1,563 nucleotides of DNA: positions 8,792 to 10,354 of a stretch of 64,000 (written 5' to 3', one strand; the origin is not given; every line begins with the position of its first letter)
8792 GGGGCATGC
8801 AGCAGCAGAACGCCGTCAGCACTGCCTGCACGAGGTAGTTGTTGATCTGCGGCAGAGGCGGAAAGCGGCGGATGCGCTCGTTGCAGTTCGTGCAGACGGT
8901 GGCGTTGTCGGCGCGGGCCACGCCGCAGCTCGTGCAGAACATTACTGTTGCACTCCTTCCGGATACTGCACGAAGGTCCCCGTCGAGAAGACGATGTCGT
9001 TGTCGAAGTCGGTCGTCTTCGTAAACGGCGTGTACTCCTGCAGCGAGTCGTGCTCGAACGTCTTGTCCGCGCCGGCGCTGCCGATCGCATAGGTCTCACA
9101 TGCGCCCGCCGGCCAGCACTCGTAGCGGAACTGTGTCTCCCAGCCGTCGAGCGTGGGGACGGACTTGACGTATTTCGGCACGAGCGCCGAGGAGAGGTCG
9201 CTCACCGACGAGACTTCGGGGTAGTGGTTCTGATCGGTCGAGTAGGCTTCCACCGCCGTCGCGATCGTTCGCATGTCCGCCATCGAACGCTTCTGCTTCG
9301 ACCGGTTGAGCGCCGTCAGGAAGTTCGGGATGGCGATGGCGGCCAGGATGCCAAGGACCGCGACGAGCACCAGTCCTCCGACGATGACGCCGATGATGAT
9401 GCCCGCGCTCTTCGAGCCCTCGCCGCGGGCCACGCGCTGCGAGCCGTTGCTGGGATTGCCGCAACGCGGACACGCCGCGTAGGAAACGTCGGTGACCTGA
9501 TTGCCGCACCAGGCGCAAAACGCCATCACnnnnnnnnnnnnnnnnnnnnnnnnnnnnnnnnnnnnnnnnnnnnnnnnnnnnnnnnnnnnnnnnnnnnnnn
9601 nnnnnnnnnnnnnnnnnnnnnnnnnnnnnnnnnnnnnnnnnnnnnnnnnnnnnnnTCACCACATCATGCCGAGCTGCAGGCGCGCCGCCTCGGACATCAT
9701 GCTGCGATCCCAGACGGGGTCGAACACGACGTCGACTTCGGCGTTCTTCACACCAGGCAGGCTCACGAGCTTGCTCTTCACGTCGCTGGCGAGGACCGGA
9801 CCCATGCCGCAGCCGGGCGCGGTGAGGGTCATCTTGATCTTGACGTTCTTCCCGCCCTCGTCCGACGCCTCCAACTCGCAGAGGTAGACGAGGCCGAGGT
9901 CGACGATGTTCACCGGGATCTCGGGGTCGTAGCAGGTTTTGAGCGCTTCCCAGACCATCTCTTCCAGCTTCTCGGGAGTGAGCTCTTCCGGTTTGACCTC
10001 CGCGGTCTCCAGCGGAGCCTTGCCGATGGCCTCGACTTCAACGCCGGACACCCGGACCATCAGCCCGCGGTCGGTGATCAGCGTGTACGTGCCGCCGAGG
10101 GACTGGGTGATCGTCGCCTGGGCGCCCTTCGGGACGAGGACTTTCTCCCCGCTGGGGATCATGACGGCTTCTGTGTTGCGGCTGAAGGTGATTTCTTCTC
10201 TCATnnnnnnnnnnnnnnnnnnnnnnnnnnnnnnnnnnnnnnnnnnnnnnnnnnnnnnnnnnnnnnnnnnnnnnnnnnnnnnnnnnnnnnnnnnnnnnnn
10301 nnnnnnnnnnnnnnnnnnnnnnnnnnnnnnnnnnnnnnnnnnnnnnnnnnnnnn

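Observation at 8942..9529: Pseudopilin (GspG-like) domain whose class-III signal peptide is replaced by a cytoplasmic zinc ribbon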

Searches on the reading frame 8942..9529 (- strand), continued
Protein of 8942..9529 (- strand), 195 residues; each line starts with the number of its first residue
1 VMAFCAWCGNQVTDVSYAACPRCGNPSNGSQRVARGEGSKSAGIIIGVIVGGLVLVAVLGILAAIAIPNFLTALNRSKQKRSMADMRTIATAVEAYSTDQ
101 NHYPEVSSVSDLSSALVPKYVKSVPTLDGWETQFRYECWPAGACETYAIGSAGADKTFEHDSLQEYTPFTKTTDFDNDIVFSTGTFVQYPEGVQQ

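Call 52: search_protein_families(library=padloc, proteins=[window:8942-9526:-], max_evalue=0.01)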
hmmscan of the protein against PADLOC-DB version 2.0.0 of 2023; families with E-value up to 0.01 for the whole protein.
window:8942-9526:- (194 aa): 0 families

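Call 58: search_protein_families(library=pfam, proteins=[L038:133-1248:+, L038:2541-4271:+, L038:4267-5658:+, L038:5929-6378:+, L038:6482-10876:+, L018:6010-6624:-, L018:6621-7985:-], max_evalue=0.001)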
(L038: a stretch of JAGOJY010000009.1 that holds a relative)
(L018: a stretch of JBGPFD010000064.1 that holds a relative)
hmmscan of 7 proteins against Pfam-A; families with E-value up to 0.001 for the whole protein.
L038:133-1248:+ (371 aa): 8 families
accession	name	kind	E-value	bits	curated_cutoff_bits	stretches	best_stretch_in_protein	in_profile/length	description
PF00437.27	T2SSE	-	1.9e-49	168.7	24.9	1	5-294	12-288/370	Type II/IV secretion system protein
PF13401.12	AAA_22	-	1.3e-06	29.2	27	1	124-181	4-59/130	AAA domain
PF13191.12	AAA_16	-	7.7e-06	26.9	32.6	1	121-161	21-57/167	AAA ATPase domain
PF25199.1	nSTAND_NTPase5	-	4.7e-05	23.7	34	1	117-170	33-86/145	Novel STAND NTPase 5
PF01935.23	DUF87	-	0.00031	21.3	23.2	1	129-322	27-184/220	Helicase HerA, central domain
PF04851.21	ResIII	-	0.00041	20.7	22.5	1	104-162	3-61/164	Type III restriction enzyme, res subunit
PF13604.12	AAA_30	-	0.0008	19.6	27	0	116-152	9-45/191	AAA domain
PF13555.12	AAA_29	-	0.00099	19.3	27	0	123-145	20-42/61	P-loop containing region of AAA domain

L038:2541-4271:+ (576 aa): 7 families
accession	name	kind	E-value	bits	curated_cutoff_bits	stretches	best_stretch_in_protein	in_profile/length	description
PF02518.31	HATPase_c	-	5.4e-25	88.4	26.4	1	428-533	2-110/111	Histidine kinase-, DNA gyrase B-, and HSP90-like ATPase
PF00512.31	HisKA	-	2.4e-18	66.3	26.9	1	320-381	2-63/66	His Kinase A (phospho-acceptor) domain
PF08448.16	PAS_4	-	1.1e-08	35.7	23.1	1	198-303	2-107/110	PAS fold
PF25323.1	6TM_PilS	-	6.1e-08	33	27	1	5-177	9-187/189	PilS-like transmembrane domain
PF00989.32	PAS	-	6e-07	29.9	22.6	1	196-300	6-112/113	PAS fold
PF13426.13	PAS_9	-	2.8e-06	28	27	1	202-303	2-103/103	PAS domain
PF13188.13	PAS_8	-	1.8e-05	24.9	21.8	1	193-231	3-38/65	PAS domain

L038:4267-5658:+ (463 aa): 0 families

L038:5929-6378:+ (149 aa): 2 families
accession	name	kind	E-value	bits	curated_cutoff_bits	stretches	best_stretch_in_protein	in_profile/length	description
PF07963.17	N_methyl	-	2.3e-11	43.2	21.2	1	1-27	1-27/27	Prokaryotic N-terminal methylation motif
PF08334.16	T2SSG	-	2.5e-09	37.6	21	1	29-120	1-98/108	Type II secretion system (T2SS), protein G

L038:6482-10876:+ (1464 aa): 3 families
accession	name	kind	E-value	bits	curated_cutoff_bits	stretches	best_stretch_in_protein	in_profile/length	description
PF04932.20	Wzy_C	-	2e-13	50.8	31.7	2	396-531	1-148/149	O-Antigen ligase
PF14559.12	TPR_19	-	8.1e-09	36.1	25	2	668-729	1-62/68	Tetratricopeptide repeat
PF13431.12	TPR_17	-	8.4e-05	23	24.4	0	1350-1380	2-32/34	Tetratricopeptide repeat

L018:6010-6624:- (204 aa): 3 families
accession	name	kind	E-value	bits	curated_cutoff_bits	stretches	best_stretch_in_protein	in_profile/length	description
PF13717.11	Zn_ribbon_4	-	5.1e-06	26.8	30.3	1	3-35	2-34/36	zinc-ribbon domain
PF25206.1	DUF7836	-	6.8e-05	23.1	26.7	1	2-35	6-39/59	Domain of unknown function (DUF7836)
PF24441.1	DUF7560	-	0.00017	21.7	27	0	22-42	1-21/44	Family of unknown function (DUF7560)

L018:6621-7985:- (454 aa): 11 families
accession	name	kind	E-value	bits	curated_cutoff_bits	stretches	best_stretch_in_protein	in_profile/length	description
PF00437.27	T2SSE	-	5.3e-46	157.4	24.9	1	149-349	85-280/370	Type II/IV secretion system protein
PF13401.12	AAA_22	-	9.5e-07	29.6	27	1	201-286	5-96/130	AAA domain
PF25199.1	nSTAND_NTPase5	-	1.3e-05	25.5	34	1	200-252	40-92/145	Novel STAND NTPase 5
PF13191.12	AAA_16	-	1.6e-05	25.9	32.6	1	202-247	25-73/167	AAA ATPase domain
PF00004.35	AAA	-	5.9e-05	24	21.2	1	204-290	1-73/131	ATPase family associated with various cellular activities (AAA)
PF20720.3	nSTAND3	-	9.1e-05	22.6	27.2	1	200-249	16-63/155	Novel STAND NTPase 3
PF01935.23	DUF87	-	0.00015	22.4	23.2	1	204-246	26-68/220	Helicase HerA, central domain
PF13555.12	AAA_29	-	0.00016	21.8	27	1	201-222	22-43/61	P-loop containing region of AAA domain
PF13173.12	AAA_14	-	0.00038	20.9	27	1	201-252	2-50/129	AAA domain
PF06414.18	Zeta_toxin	-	0.00075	19.4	22.3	0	203-272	18-88/199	Zeta toxin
PF01637.24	ATPase_2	-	0.00086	19.6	33.2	0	201-256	20-74/225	ATPase domain predominantly from Archaea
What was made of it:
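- Closest known: Type IVa major pilins of the Myxococcus PilA / acidobacterial PilA-like type. Different: In the two contexts examined they also lie next to PilT-like and PilS-like genes or a T2SSE ATPase (call 58).
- Those canonical relatives sit next to a PilT-like ATPase and a PilS-like kinase, or next to a T2SSE ATPase (call 58).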

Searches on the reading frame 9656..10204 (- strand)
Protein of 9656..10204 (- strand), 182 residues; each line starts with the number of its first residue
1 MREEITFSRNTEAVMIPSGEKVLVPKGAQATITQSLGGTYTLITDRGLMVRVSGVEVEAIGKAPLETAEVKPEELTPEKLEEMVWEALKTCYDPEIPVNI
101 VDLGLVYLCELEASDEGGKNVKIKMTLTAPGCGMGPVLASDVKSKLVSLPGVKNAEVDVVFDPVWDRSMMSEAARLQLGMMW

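Call 3: search_protein_families(library=pfam, proteins=[window:9656-10204:-], max_evalue=1)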
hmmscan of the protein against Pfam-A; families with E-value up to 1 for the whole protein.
window:9656-10204:- (182 aa): 2 families
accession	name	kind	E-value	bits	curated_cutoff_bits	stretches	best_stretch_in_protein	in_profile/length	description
PF01883.24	FeS_assembly_P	-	2e-17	63.7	23.5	1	81-158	1-72/73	Iron-sulfur cluster assembly protein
PF00403.32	HMA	-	0.36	11.7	24.8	1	139-159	13-33/62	Heavy-metal-associated domain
